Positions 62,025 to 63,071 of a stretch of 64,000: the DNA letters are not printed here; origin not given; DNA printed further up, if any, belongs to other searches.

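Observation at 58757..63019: Duplicated 41-bp palindromic operator-like element fixed 30 bp from -7 boxes: candidate NarL/LuxR regulon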

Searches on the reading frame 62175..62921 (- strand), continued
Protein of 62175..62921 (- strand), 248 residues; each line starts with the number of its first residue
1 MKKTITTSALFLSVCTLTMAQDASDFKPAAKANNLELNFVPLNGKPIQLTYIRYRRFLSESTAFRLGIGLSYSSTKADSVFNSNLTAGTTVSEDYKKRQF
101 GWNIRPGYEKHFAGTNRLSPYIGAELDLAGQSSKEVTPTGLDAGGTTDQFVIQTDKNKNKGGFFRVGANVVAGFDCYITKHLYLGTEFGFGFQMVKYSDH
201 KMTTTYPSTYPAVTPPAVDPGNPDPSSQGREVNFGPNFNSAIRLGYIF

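Call 50: search_protein_families(library=ncbifam, proteins=[window:62175-62921:-, L007:9266-10726:+, L022:3367-3585:+], max_evalue=0.001)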
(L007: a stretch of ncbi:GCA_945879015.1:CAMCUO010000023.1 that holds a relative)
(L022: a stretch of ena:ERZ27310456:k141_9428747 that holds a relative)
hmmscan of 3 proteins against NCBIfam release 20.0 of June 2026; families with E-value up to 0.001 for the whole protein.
window:62175-62921:- (248 aa): 0 families

L007:9266-10726:+ (486 aa): 0 families

L022:3367-3585:+ (72 aa): 24 families
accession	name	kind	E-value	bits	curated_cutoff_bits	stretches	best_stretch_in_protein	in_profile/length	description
NF052445.1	RespRegMctR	equivalog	9.6e-14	51.3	300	1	6-68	141-203/205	two-component system response regulator MctR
NF011896.0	PRK15369.1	equivalog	1.4e-13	50.9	242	1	8-63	148-203/211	two component system response regulator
NF052366.1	photon_PedR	equivalog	3.1e-13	49.7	120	1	10-66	3-59/74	photosynthetic electron transport-dependent transcriptional regulator PedR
NF040749.1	tetrathio_RR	equivalog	5e-10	39.4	290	1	7-63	131-187/191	tetrathionate respiration response regulator TtrR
NF007419.0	PRK09958.1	equivalog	8.9e-10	38.5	251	1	8-69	142-203/204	acid-sensing system DNA-binding response regulator EvgA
NF006900.1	PRK09390.1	equivalog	1e-08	35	255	1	8-67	141-200/203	response regulator FixJ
NF007403.0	PRK09935.1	equivalog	1.3e-07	31.4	271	1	9-63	149-203/210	fimbria biosynthesis transcriptional regulator FimZ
NF047785.1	respo_reg_MadR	equivalog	1.7e-07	30.8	300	1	7-53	146-192/209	MadR family response regulator transcription factor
NF003420.0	PRK04841.1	equivalog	1.7e-07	29.6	537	1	5-53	834-882/903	HTH-type transcriptional regulator MalT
NF007935.0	PRK10651.1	equivalog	3.3e-07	29.7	250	1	8-55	154-201/216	two-component system response regulator NarL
NF047608.1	LIC13292_fam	subfamily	8.3e-07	29.3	200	1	5-62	98-155/166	LIC13292 family transcriptional regulator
TIGR03541.1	reg_near_HchA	equivalog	1.7e-06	27.7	215.6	1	7-57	169-219/232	PA1136 family autoinducer-binding transcriptional regulator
NF008548.0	PRK11475.1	equivalog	3.6e-06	26.7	176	1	10-61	135-186/207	DNA-binding transcriptional activator BglJ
NF047921.1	TranRegEcpR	equivalog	4.4e-06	26.9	300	1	2-55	121-174/180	ECP biosynthesis operon DNA-binding transcriptional regulator EcpR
NF008098.0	PRK10840.1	equivalog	1.2e-05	24.9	235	1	9-64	150-205/216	response regulator transcription factor RcsB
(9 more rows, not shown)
